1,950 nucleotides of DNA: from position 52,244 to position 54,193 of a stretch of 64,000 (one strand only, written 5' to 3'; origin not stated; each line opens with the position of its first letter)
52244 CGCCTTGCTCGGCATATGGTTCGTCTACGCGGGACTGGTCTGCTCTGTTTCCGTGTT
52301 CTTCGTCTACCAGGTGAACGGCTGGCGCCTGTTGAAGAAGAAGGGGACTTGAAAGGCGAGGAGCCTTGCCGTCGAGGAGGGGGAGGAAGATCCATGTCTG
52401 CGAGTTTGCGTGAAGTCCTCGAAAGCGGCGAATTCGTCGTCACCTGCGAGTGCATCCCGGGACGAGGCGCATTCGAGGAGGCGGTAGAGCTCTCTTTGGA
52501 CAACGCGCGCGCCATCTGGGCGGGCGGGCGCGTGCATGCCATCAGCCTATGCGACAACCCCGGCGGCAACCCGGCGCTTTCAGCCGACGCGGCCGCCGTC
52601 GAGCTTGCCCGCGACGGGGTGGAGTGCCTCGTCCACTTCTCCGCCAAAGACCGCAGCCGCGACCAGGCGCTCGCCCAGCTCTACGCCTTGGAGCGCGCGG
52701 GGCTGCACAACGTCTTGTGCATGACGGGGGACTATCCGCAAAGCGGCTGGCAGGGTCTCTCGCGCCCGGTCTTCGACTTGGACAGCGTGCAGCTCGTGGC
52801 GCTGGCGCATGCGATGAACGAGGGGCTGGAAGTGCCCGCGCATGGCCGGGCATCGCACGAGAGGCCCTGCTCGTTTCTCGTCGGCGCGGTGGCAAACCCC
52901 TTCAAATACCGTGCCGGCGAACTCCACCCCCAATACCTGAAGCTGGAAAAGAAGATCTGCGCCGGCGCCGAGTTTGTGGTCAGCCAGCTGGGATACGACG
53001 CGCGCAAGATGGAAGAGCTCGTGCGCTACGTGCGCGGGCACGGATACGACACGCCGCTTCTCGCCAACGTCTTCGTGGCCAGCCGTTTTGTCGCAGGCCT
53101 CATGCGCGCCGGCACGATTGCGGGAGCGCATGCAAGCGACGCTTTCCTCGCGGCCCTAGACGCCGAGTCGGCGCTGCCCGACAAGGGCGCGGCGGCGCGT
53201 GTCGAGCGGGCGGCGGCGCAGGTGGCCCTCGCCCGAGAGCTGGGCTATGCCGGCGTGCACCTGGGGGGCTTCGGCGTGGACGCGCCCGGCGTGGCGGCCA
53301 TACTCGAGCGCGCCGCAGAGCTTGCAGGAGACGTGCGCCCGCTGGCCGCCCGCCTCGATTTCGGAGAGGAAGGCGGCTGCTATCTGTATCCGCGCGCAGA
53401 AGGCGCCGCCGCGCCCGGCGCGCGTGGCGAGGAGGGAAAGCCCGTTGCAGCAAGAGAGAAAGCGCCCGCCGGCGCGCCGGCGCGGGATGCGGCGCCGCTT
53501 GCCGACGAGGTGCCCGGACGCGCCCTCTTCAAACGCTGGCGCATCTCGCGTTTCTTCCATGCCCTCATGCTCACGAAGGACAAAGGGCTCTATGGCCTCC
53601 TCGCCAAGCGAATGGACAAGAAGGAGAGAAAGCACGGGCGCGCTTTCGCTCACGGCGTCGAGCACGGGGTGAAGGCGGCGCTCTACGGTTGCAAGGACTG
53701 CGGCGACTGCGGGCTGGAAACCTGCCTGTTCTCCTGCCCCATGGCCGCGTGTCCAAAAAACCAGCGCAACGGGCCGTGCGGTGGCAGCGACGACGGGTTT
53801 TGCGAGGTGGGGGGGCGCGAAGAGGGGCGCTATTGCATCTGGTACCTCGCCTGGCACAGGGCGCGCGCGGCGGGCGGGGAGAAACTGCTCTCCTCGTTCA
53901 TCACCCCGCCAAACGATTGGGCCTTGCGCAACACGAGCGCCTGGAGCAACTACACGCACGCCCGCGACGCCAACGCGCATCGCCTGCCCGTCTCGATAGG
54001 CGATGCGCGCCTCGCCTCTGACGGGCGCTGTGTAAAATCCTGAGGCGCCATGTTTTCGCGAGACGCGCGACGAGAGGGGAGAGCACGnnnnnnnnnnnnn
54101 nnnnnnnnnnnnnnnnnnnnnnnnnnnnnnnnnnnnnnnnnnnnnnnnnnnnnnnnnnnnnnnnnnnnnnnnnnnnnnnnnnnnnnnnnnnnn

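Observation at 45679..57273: Ech-type group 4 [NiFe]-hydrogenase operon contiguous with a methyl-branch C1-tetrahydrofolate gene set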

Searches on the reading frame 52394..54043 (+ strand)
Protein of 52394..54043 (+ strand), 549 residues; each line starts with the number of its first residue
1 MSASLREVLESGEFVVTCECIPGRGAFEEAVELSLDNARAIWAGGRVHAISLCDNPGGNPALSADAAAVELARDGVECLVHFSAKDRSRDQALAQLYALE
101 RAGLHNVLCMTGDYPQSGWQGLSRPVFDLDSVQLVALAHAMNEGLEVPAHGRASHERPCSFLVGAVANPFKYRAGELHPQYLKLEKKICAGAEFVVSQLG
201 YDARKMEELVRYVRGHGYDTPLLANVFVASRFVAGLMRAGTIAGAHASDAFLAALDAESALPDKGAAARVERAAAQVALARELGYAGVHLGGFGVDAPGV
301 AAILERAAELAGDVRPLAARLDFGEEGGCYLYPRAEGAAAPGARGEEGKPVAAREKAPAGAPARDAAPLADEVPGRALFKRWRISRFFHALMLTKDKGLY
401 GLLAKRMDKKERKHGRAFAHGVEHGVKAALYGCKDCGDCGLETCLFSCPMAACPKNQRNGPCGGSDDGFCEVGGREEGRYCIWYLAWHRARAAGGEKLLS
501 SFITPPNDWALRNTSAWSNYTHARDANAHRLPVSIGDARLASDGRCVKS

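Call 3: search_protein_families(library=pfam, proteins=[window:52450-54021:+])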
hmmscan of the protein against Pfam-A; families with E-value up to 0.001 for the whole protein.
window:52450-54021:+ (523 aa): 0 families

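Call 4: search_protein_families(library=ncbifam, proteins=[window:52450-54021:+])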
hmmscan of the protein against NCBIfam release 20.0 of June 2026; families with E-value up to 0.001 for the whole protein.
window:52450-54021:+ (523 aa): 0 families
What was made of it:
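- Tried and rejected: The mechanical ORF 52450-54021 has no family hit (calls 3, 4).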

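Call 5: search_protein_families(library=pfam, proteins=[window:52394-54043:+])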
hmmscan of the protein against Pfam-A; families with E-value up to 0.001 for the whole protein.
window:52394-54043:+ (549 aa): 2 families
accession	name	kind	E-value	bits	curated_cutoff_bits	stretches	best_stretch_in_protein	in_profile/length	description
PF12225.13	DUF5981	-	3.9e-22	78.2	23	1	419-509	8-94/95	Methylene-tetrahydrofolate reductase C terminal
PF02219.23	MTHFR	-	1.8e-15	57.5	24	1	5-290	2-270/287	Methylenetetrahydrofolate reductase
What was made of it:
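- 52394..54043 (+): metF::metV: fused methylene-THF reductase, 549 aa. It has an N-terminal MTHFR TIM barrel, a low-complexity linker (~aa 330-385) and a C-terminal MetV-type Cys-rich domain. PF02219 (aa 5-290) and PF12225 (aa 419-509) (call 5).
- On Type II MetVF-type methylene-THF reductase: PF02219 1.8e-15 over aa 5-290 (call 5).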

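Call 7: find_encoding_contigs(protein=window:52394-54043:+, flank=10000, max_places=6)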
Protein window:52394-54043:+ (549 aa): no gene with exactly this product is on record in the collection.

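Call 15: find_homologous_proteins(query=window:52394-54043:+)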
Query window:52394-54043:+ (549 aa): 2082 proteins with E <= 0.001 among 8000 candidates; the best 120 are listed.
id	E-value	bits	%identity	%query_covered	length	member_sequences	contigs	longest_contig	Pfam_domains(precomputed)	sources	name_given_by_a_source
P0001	0.0e+0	1250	100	100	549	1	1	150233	PF02219.24,PF12225.14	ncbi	-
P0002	0.0e+0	1068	86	99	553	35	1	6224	PF02219.24,PF12225.14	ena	-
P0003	0.0e+0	1020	82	99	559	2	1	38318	PF02219.24,PF12225.14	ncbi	-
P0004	1.3e-282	957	79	97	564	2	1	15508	PF02219.24,PF12225.14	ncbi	-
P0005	4.6e-208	710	60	98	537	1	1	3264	PF02219.24,PF12225.14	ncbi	-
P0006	4.7e-198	677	55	98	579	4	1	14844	PF02219.24,PF12225.14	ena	-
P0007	2.8e-182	625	57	97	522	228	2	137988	PF02219.24,PF12225.14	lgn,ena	-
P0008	2.9e-182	625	55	98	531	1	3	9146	PF02219.24,PF12225.14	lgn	-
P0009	6.7e-180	618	54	97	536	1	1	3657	PF02219.24,PF12225.14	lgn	-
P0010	7.4e-177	607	55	97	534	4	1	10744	PF02219.24,PF12225.14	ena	-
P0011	4.9e-176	605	53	97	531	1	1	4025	PF02219.24,PF12225.14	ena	-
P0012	1.0e-175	604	53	98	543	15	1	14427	PF02219.24,PF12225.14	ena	-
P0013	1.8e-175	603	54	98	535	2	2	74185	PF02219.24,PF12225.14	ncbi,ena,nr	ncbi:MAG: methylenetetrahydrofolate reductase C-terminal domain-containing protein [Coriobacteriia b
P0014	2.9e-175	602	54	98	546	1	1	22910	PF02219.24,PF12225.14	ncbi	-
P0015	3.6e-175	602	54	98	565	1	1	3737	PF02219.24,PF12225.14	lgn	-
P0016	5.4e-175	601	53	98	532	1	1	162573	PF02219.24,PF12225.14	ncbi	-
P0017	9.7e-175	601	52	99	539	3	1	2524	PF02219.24,PF12225.14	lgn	-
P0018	3.7e-173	595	53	97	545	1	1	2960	PF02219.24,PF12225.14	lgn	-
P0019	4.0e-173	595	52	99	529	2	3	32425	PF02219.24,PF12225.14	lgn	-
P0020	4.8e-173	595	52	97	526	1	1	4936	PF02219.24,PF12225.14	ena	-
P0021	1.1e-172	594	52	98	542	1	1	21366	PF02219.24,PF12225.14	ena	-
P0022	1.1e-172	594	52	98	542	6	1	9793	PF02219.24,PF12225.14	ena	-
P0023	1.2e-172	594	52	98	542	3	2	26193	PF02219.24,PF12225.14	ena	-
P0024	1.9e-172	593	54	98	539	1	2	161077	PF02219.24,PF12225.14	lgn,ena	-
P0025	3.9e-172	592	52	98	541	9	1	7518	PF02219.24,PF12225.14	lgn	-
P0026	4.2e-172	592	53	97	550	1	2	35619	PF02219.24,PF12225.14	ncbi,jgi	ncbi:MAG: methylenetetrahydrofolate reductase C-terminal domain-containing protein [Coriobacteriales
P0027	6.5e-172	591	53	98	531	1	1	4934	PF02219.24,PF12225.14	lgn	-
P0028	7.1e-172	591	53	98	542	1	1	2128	PF02219.24,PF12225.14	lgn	-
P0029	1.1e-171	590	53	99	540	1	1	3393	PF02219.24,PF12225.14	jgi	jgi:methylenetetrahydrofolate reductase (NADPH)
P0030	1.2e-171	590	53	98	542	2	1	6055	PF02219.24,PF12225.14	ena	-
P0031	1.6e-171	590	51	98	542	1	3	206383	PF02219.24,PF12225.14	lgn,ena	-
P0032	2.4e-171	589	51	98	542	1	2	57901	PF02219.24,PF12225.14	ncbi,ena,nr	ncbi:MAG: methylenetetrahydrofolate reductase C-terminal domain-containing protein [Eggerthellaceae 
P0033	2.4e-171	589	53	98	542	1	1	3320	PF02219.24,PF12225.14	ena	-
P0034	3.9e-171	589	51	98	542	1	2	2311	PF02219.24,PF12225.14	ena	-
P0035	4.1e-171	589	51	98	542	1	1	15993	PF02219.24,PF12225.14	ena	-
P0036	4.3e-171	588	52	98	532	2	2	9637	PF02219.24,PF12225.14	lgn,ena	-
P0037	6.3e-171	588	50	99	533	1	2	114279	PF02219.24,PF12225.14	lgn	-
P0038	1.3e-170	587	50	98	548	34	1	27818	PF02219.24,PF12225.14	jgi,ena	-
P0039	3.5e-170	585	51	98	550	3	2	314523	PF02219.24,PF12225.14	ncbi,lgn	-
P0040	3.9e-169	582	53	97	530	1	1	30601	PF02219.24,PF12225.14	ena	-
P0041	4.5e-169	582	51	99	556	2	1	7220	PF02219.24,PF12225.14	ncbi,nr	ncbi:MAG: methylenetetrahydrofolate reductase C-terminal domain-containing protein [Coriobacteriales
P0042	6.2e-169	581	51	97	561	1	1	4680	PF02219.24,PF12225.14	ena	-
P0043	6.3e-169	581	53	98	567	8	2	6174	PF02219.24,PF12225.14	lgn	-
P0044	2.5e-168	579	52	97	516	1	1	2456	PF02219.24,PF12225.14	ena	-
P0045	3.2e-168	579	51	96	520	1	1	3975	PF02219.24,PF12225.14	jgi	-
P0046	3.4e-168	579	52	98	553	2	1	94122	PF02219.24,PF12225.14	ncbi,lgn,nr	ncbi:MAG: methylenetetrahydrofolate reductase C-terminal domain-containing protein [Coriobacteriales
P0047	7.6e-168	578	52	98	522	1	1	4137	PF02219.24,PF12225.14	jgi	jgi:methylenetetrahydrofolate reductase (NADPH)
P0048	1.2e-167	577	51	98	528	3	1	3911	PF02219.24,PF12225.14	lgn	-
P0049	2.8e-167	576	52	98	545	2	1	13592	PF02219.24,PF12225.14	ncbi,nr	ncbi:MAG: methylenetetrahydrofolate reductase C-terminal domain-containing protein [Coriobacteriales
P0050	3.0e-167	576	51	98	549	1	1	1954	PF02219.24,PF12225.14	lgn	-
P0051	3.3e-167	576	52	98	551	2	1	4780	PF02219.24,PF12225.14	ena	-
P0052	7.5e-167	574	52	96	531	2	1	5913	PF02219.24,PF12225.14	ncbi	-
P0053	1.4e-166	574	51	97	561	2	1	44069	PF02219.24,PF12225.14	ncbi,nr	ncbi:MAG: methylenetetrahydrofolate reductase C-terminal domain-containing protein [Coriobacteriales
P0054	2.8e-166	573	53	97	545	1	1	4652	PF02219.24,PF12225.14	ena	-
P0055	3.0e-166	572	51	98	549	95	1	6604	PF02219.24,PF12225.14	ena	-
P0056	5.1e-166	572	51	98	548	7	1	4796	PF02219.24,PF12225.14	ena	-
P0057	5.7e-166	572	51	98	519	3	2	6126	PF02219.24,PF12225.14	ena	-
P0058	7.0e-166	571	50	98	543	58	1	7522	PF02219.24,PF12225.14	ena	-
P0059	2.0e-164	566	50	94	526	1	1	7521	PF02219.24,PF12225.14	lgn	-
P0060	2.7e-162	559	51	97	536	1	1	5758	PF02219.24,PF07295.18,PF12225.14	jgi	jgi:methylenetetrahydrofolate reductase (NADPH)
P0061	4.6e-162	559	51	97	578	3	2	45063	PF02219.24,PF12225.14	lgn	-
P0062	5.5e-162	558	50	97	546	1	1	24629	PF02219.24,PF12225.14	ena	-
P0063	9.8e-162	558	51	98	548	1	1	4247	PF02219.24,PF12225.14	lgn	-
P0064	2.6e-161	556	50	97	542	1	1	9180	PF02219.24,PF12225.14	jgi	jgi:methylenetetrahydrofolate reductase (NADPH)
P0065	4.2e-161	556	50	97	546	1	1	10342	PF02219.24,PF12225.14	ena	-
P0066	5.0e-161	555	49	97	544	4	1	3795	PF02219.24,PF12225.14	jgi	-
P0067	1.0e-160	554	51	96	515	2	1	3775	PF02219.24,PF12225.14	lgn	-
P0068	1.1e-160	554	51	96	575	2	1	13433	PF02219.24,PF12225.14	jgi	jgi:methylenetetrahydrofolate reductase (NADPH)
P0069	1.6e-160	554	50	100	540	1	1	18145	PF02219.24,PF12225.14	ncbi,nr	ncbi:MAG TPA: methylenetetrahydrofolate reductase [Coriobacteriia bacterium]|nr:methylenetetrahydrof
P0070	1.7e-160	554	50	98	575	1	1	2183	PF02219.24,PF12225.14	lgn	-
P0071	1.8e-160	553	51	98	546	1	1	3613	PF02219.24,PF12225.14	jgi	jgi:methylenetetrahydrofolate reductase (NADPH)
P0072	2.4e-160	553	50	98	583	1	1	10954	PF02219.24,PF12225.14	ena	-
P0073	5.8e-160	552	49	98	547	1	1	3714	PF02219.24,PF12225.14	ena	-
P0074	6.1e-160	552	50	96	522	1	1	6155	PF02219.24,PF12225.14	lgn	-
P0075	2.2e-159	550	50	98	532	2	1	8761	PF02219.24,PF12225.14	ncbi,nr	ncbi:MAG: methylenetetrahydrofolate reductase C-terminal domain-containing protein [Coriobacteriales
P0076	2.5e-159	550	50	98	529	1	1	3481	PF02219.24,PF12225.14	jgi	jgi:methylenetetrahydrofolate reductase (NADPH)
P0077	3.6e-159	549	49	98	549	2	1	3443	PF02219.24,PF12225.14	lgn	-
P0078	1.9e-158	547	51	97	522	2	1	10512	PF02219.24,PF12225.14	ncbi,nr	ncbi:MAG: methylenetetrahydrofolate reductase C-terminal domain-containing protein [Coriobacteriales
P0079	5.6e-158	545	48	98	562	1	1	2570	PF02219.24,PF12225.14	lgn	-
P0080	6.1e-158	545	49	97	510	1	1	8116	PF02219.24,PF12225.14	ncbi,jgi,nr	ncbi:MAG: methylenetetrahydrofolate reductase C-terminal domain-containing protein [Coriobacteriales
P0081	1.0e-157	544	50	98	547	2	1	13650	PF02219.24,PF12225.14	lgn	-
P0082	3.6e-157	543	47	98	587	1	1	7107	PF02219.24,PF12225.14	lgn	-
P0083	7.3e-157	542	50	96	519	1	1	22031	PF02219.24,PF12225.14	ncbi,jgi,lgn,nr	ncbi:MAG: methylenetetrahydrofolate reductase C-terminal domain-containing protein [Coriobacteriales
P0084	9.7e-157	541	50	99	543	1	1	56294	PF02219.24,PF12225.14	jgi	jgi:methylenetetrahydrofolate reductase (NADPH)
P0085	1.1e-156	541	50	98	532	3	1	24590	PF02219.24,PF12225.14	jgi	jgi:methylenetetrahydrofolate reductase (NADPH)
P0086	1.4e-156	541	51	94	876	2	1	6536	PF02219.24,PF12225.14,PF04961.18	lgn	-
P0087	1.5e-156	540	49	98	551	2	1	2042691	PF02219.24,PF12225.14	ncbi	ncbi:MAG: methylenetetrahydrofolate reductase C-terminal domain-containing protein [Coriobacteriales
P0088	2.1e-156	540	50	97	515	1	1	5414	PF02219.24,PF12225.14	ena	-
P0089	3.7e-156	539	50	97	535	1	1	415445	PF02219.24,PF12225.14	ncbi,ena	-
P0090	4.1e-156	539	50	97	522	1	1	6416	PF02219.24,PF12225.14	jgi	jgi:methylenetetrahydrofolate reductase (NADPH)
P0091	5.3e-156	539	48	97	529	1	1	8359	PF02219.24,PF12225.14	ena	-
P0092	7.3e-156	538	48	98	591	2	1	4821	PF02219.24,PF12225.14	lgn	-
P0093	8.3e-156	538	49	98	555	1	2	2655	PF02219.24,PF12225.14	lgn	-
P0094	1.3e-155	537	50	97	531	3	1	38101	PF02219.24,PF12225.14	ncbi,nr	ncbi:MAG: methylenetetrahydrofolate reductase C-terminal domain-containing protein [Coriobacteriia b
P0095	3.0e-155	536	49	99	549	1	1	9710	PF02219.24,PF12225.14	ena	-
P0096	3.4e-155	536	48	98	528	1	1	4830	PF02219.24,PF12225.14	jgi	jgi:methylenetetrahydrofolate reductase (NADPH)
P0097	3.4e-155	536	48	97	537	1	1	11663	PF02219.24,PF12225.14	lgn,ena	-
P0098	3.6e-155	536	50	96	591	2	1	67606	PF02219.24,PF12225.14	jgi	jgi:methylenetetrahydrofolate reductase (NADPH)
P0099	4.4e-155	536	50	99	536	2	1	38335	PF02219.24,PF12225.14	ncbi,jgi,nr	ncbi:MAG: methylenetetrahydrofolate reductase C-terminal domain-containing protein [Coriobacteriales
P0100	7.2e-155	535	51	97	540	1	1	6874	PF02219.24,PF12225.14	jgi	jgi:methylenetetrahydrofolate reductase (NADPH)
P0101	7.7e-155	535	48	98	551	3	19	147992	PF02219.24,PF12225.14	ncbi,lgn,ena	-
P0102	1.1e-154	534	49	99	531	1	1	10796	PF02219.24,PF12225.14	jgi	jgi:methylenetetrahydrofolate reductase (NADPH)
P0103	1.1e-154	534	51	96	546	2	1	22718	PF02219.24,PF12225.14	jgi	jgi:methylenetetrahydrofolate reductase (NADPH)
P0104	1.5e-154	534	49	98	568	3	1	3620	PF02219.24,PF12225.14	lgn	-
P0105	3.8e-154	533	50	96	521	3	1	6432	PF02219.24,PF12225.14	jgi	-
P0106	4.2e-154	532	53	59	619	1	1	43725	PF02219.24,PF12225.14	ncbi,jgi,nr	ncbi:MAG: methylenetetrahydrofolate reductase C-terminal domain-containing protein [Coriobacteriales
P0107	4.4e-154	532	50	97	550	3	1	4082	PF02219.24,PF12225.14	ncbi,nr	ncbi:MAG: methylenetetrahydrofolate reductase C-terminal domain-containing protein [Eggerthellaceae 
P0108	4.8e-154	532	48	99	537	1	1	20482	PF02219.24,PF12225.14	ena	-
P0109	6.3e-154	532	48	98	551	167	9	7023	PF02219.24,PF12225.14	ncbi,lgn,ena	-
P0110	8.7e-154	531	48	98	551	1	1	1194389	PF02219.24,PF12225.14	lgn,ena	-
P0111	1.2e-153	531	49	96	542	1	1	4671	PF02219.24,PF12225.14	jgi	jgi:methylenetetrahydrofolate reductase (NADPH)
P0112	2.9e-153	530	49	97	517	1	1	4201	PF02219.24,PF12225.14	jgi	jgi:methylenetetrahydrofolate reductase (NADPH)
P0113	3.1e-153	530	48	99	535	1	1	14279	PF02219.24,PF12225.14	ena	-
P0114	5.4e-153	529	47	96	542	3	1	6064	PF02219.24,PF12225.14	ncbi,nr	ncbi:MAG: methylenetetrahydrofolate reductase C-terminal domain-containing protein [Coriobacteriia b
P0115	5.5e-153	529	50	100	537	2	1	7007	PF02219.24,PF12225.14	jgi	jgi:methylenetetrahydrofolate reductase (NADPH)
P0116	6.6e-153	528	49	99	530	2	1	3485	PF02219.24,PF12225.14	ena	-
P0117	1.1e-152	528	48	97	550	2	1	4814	PF02219.24,PF12225.14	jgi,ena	-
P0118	1.3e-152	527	47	97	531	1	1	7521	PF02219.24,PF12225.14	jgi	-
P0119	2.5e-152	527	49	98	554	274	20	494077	PF02219.24,PF12225.14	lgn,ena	-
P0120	3.9e-152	526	49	98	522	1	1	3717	PF02219.24,PF12225.14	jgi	jgi:methylenetetrahydrofolate reductase (NADPH)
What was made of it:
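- On Type II MetVF-type methylene-THF reductase: All 120 best homologues are fused, at 510-620 aa (call 15).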

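Call 17: find_related_loci(query=A1, collection=genome_contigs, flank=10000)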
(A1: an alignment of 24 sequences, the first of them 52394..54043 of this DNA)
Query A1 (549 aa) in genome_contigs; peptide patterns used: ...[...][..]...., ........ (x = any residue, [..] = any of these).
295 stretches matched a pattern; 271 encode a relative of the query (tblastn E <= 1e-3); the best 80 are kept; 80 distinct loci.
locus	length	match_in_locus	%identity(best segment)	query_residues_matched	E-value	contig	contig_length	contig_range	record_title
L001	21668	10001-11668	85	1-544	0e+0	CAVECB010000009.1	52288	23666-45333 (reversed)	Ruthenibacterium lactatiformans isolate H07647-L1_cleanbin_000020 genome assembly, contig: Spades_H07647-L1_contig_308,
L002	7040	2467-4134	82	1-543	0e+0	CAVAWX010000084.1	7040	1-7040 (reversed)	Acidaminococcaceae bacterium isolate G02643-L1_cleanbin_000019 genome assembly, contig: Spades_G02643-L1_contig_3463, wh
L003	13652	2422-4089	78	1-534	0e+0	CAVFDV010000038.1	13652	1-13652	Oscillibacter sp. MSJ-31 isolate H07611-L1_cleanbin_000011 genome assembly, contig: Spades_H07611-L1_contig_1875, whole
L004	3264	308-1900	60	4-540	0e+0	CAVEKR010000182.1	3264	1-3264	Bacteroidaceae bacterium isolate H07611-L1_cleanbin_000027 genome assembly, contig: Spades_H07611-L1_contig_15877, whole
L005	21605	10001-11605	52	1-549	0e+0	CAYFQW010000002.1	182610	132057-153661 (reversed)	MAG TPA_asm: uncultured Raoultibacter sp. isolate ERP107106_co1_228 genome assembly, contig: NODE_15_length_182610_cov_1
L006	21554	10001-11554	54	1-536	0e+0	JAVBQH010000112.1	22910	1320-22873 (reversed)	MAG: Raoultibacter sp. isolate EPI_MAG_00161 c_000010288172, whole genome shotgun sequence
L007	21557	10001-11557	53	1-536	0e+0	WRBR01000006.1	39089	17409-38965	MAG: Coriobacteriia bacterium isolate Lab288P1bin85 Ga0131853_10001719, whole genome shotgun sequence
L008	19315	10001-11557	53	1-536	0e+0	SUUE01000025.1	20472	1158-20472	MAG: Coriobacteriaceae bacterium isolate SIG38 NODE_1826_length_20472_cov_114.053935, whole genome shotgun sequence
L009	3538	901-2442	53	5-536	0e+0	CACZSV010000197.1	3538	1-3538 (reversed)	MAG: uncultured Coriobacteriaceae bacterium isolate RUG12923 genome assembly, contig: RUG12923_asm_197, whole genome sho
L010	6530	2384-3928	56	5-536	0e+0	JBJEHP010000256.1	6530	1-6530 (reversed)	MAG: Coriobacteriales bacterium isolate LOHA03_bin.004 NODE_5497_length_6530_cov_6.300541, whole genome shotgun sequence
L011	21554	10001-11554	51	1-536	8e-179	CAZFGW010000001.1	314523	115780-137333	MAG TPA_asm: uncultured Eggerthellaceae bacterium isolate SRP287540_co1_50 genome assembly, contig: NODE_5_length_314523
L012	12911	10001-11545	53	5-536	2e-178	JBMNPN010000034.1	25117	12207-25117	MAG: Coriobacteriales bacterium isolate SBF912SR8HQ0006 scaffold_3560_c1, whole genome shotgun sequence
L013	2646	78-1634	50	1-536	0e+0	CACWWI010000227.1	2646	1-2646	MAG: uncultured Coriobacteriaceae bacterium isolate RUG10972 genome assembly, contig: RUG10972_asm_227, whole genome sho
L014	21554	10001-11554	51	1-536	1e-177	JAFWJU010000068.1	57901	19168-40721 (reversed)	MAG: Eggerthellaceae bacterium isolate RGIG5804 Sheep_Ileum.Co__c344655, whole genome shotgun sequence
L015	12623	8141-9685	51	5-536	7e-177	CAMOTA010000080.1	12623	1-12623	MAG: uncultured Eggerthellaceae bacterium isolate SRR873604_bin.47_metaWRAP_v1.3_MAG genome assembly, contig: NODE_11707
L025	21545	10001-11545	51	5-536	2e-172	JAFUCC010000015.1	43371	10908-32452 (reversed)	MAG: Eggerthellaceae bacterium isolate RGIG4359 Roe_deer_Jejunum-2__c509, whole genome shotgun sequence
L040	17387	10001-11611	47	1-536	1e-159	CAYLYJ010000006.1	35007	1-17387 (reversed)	MAG TPA_asm: uncultured Coriobacteriaceae bacterium isolate SRP287540_co1_337 genome assembly, contig: NODE_1192_length_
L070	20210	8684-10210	41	1-530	2e-132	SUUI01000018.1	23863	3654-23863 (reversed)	MAG: Eggerthellaceae bacterium isolate SIG42 NODE_3503_length_23863_cov_5.571134, whole genome shotgun sequence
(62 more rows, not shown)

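Call 19: find_encoding_contigs(protein=P0001, flank=10000, max_places=3)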
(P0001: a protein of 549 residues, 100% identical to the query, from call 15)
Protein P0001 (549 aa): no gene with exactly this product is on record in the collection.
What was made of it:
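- Tried and rejected: Exact look-up of the window's MetFV (P0001) found no record (calls 7, 19).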
